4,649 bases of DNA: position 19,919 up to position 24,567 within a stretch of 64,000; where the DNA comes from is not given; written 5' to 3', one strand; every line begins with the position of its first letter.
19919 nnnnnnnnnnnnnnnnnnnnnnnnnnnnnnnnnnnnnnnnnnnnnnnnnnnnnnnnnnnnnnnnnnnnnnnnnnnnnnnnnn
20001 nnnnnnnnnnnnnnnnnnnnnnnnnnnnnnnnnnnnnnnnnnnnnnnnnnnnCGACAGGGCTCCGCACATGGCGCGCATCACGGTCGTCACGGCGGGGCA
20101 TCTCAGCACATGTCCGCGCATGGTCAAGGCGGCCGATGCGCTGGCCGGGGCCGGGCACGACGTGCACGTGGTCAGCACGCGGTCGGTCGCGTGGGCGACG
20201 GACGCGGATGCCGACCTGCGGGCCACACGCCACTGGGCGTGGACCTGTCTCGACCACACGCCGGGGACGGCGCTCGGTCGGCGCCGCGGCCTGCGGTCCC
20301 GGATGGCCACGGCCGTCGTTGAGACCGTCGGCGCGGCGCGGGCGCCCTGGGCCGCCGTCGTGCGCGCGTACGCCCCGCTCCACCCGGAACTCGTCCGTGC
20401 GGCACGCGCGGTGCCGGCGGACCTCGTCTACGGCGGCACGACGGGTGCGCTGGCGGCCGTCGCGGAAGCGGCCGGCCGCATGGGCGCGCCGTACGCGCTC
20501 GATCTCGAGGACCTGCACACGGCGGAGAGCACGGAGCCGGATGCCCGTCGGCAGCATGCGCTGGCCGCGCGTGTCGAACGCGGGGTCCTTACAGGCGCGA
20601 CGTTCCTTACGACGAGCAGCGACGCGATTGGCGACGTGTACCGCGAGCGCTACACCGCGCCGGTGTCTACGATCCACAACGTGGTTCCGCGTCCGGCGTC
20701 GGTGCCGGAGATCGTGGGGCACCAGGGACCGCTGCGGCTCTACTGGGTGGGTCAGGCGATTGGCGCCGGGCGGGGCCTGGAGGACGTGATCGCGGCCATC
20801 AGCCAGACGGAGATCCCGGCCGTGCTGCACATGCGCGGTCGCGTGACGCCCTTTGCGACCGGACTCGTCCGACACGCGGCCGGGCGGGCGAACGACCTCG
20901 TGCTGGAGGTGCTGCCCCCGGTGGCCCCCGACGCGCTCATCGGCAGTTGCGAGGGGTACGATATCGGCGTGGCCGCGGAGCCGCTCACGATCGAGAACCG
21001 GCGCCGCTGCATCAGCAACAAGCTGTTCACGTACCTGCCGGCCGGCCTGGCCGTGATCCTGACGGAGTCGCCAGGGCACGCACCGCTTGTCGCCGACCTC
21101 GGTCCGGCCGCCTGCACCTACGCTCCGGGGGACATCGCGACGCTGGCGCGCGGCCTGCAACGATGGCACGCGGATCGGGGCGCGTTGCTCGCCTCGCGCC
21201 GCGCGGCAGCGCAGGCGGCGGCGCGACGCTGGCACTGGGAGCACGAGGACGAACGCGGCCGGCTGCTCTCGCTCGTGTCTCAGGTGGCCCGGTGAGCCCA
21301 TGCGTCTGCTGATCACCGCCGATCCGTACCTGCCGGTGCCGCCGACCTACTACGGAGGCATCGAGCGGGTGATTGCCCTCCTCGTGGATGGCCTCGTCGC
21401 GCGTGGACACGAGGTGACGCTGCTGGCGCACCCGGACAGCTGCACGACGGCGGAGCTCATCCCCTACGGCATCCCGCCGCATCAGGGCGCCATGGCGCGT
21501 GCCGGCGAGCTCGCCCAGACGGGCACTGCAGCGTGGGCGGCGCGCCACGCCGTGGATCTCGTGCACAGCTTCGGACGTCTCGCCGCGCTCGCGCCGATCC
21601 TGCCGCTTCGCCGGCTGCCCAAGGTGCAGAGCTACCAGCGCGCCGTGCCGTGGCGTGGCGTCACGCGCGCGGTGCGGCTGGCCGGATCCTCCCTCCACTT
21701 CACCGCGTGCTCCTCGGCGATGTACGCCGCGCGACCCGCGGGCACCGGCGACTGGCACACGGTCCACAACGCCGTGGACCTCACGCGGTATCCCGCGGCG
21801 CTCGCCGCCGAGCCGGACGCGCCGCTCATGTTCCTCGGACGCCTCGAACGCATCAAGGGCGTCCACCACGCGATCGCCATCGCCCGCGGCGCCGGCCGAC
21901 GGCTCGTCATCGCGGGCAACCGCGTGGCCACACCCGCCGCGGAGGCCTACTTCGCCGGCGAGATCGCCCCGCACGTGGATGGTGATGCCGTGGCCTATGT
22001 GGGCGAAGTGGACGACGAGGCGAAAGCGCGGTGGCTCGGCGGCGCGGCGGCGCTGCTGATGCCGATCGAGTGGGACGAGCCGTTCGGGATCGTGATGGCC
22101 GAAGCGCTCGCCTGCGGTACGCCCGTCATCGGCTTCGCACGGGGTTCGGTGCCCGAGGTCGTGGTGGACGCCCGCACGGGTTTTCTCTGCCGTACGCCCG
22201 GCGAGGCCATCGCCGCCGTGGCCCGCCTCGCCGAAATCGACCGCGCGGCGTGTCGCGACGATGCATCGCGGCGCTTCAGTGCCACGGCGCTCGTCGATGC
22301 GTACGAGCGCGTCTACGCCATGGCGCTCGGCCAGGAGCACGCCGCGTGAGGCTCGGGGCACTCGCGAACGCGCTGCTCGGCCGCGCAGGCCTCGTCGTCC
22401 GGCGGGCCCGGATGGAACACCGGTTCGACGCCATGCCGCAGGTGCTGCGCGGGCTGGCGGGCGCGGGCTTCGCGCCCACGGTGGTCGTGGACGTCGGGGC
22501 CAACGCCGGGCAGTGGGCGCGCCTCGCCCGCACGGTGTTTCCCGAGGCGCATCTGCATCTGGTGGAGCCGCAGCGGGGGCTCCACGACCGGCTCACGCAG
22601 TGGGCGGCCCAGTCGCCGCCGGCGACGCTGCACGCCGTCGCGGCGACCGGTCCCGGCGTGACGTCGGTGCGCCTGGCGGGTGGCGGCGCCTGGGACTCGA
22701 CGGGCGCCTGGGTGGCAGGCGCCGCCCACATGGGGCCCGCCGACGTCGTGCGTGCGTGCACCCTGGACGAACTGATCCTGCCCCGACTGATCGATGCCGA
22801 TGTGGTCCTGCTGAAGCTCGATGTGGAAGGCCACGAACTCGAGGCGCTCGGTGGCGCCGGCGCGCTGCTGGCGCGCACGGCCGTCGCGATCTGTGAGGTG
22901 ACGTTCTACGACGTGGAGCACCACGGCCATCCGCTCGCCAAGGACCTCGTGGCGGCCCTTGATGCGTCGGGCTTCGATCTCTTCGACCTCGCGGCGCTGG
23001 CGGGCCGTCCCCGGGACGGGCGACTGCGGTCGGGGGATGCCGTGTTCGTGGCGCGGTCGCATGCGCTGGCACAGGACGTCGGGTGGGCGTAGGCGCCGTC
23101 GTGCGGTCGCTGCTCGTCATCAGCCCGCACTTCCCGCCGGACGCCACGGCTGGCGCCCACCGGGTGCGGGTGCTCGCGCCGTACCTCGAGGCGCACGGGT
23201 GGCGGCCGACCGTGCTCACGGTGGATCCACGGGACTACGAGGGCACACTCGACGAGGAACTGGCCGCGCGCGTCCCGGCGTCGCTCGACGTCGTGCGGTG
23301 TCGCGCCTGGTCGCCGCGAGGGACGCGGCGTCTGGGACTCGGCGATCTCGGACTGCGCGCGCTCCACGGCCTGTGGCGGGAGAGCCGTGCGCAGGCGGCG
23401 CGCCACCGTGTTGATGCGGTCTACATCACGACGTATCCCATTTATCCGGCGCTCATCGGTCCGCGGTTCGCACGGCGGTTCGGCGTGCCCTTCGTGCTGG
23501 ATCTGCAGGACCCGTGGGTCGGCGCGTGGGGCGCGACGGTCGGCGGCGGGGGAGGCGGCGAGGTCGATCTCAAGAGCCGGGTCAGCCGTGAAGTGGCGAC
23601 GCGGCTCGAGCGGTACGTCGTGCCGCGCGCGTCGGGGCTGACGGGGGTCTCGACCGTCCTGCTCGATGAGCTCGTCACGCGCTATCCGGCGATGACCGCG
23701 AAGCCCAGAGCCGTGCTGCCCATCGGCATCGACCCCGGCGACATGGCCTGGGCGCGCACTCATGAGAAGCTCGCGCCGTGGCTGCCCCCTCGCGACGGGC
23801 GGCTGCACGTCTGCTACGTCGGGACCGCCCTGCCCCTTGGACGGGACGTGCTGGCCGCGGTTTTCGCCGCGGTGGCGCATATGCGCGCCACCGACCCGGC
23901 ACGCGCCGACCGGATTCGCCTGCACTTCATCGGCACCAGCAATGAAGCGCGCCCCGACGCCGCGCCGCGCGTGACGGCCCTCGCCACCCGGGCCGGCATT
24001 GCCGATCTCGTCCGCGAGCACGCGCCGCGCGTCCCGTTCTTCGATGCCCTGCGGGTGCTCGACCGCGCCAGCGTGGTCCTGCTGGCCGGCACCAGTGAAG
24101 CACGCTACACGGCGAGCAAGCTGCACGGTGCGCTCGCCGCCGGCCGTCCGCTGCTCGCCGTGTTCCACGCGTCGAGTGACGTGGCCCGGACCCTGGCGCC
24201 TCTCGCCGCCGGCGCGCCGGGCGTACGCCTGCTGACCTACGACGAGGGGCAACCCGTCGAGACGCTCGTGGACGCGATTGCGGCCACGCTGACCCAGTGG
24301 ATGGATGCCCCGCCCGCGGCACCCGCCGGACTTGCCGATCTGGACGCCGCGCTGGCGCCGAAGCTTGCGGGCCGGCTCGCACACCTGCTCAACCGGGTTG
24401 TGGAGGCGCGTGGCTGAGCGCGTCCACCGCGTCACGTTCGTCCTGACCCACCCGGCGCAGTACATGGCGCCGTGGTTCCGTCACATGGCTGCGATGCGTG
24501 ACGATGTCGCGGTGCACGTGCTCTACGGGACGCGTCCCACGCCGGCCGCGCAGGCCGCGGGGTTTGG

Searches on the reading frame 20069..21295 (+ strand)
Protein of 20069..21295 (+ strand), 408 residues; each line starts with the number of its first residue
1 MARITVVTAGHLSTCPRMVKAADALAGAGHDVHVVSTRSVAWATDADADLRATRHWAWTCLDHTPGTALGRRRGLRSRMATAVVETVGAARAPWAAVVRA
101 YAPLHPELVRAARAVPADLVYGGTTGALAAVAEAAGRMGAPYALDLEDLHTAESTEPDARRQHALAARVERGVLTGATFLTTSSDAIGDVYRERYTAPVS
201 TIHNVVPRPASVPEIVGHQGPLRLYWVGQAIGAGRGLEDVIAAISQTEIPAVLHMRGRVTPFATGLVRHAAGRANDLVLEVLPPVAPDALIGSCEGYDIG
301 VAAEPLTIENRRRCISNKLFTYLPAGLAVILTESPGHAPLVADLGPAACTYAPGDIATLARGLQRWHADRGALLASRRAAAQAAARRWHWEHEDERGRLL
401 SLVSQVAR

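Call 13: search_protein_families(library=pfam, proteins=[window:20069-21295:+], max_evalue=0.0001)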
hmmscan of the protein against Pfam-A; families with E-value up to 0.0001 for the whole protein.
window:20069-21295:+ (408 aa): 1 family
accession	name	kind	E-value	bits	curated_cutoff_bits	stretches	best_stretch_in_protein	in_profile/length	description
PF13439.12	Glyco_transf_4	-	1.3e-06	29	28.5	1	22-206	12-166/170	Glycosyltransferase Family 4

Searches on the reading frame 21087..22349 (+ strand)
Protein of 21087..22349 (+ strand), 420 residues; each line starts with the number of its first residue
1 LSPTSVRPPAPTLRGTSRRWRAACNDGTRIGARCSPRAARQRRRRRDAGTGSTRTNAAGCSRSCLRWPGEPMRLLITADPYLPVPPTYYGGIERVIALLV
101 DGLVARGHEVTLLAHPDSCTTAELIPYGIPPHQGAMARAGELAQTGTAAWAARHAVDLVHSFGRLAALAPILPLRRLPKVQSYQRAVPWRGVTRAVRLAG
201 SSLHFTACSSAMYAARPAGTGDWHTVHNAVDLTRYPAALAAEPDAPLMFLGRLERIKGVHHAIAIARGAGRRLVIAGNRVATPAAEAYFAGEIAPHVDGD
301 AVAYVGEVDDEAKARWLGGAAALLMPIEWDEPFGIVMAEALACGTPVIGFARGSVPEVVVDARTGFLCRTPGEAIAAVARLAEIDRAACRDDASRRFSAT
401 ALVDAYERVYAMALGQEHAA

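Call 13: search_protein_families(library=pfam, proteins=[window:21087-22349:+], max_evalue=0.0001)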
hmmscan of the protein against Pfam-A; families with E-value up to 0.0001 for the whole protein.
window:21087-22349:+ (420 aa): 5 families
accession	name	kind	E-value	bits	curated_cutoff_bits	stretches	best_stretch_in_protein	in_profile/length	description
PF00534.26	Glycos_transf_1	-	1.1e-20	74.3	26.4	1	244-383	15-154/172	Glycosyl transferases group 1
PF13692.12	Glyco_trans_1_4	-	4.2e-17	63.2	27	1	247-382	4-140/142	Glycosyl transferases group 1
PF13439.12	Glyco_transf_4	-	2.2e-10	41.3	28.5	1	89-234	1-170/170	Glycosyltransferase Family 4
PF20706.3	GT4-conflict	-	2.1e-05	24.1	26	1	245-348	198-309/385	Family 4 Glycosyltransferase in conflict systems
PF13579.12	Glyco_trans_4_4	-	6.2e-05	23.8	29.7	1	90-198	1-116/158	Glycosyl transferase 4-like domain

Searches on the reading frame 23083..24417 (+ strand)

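Call 13: search_protein_families(library=pfam, proteins=[window:23083-24417:+], max_evalue=0.0001)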
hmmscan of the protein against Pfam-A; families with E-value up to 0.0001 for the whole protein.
window:23083-24417:+ (444 aa): 1 family
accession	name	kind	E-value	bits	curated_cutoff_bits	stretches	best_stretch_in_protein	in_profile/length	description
PF13439.12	Glyco_transf_4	-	2.7e-08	34.5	28.5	1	28-218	8-168/170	Glycosyltransferase Family 4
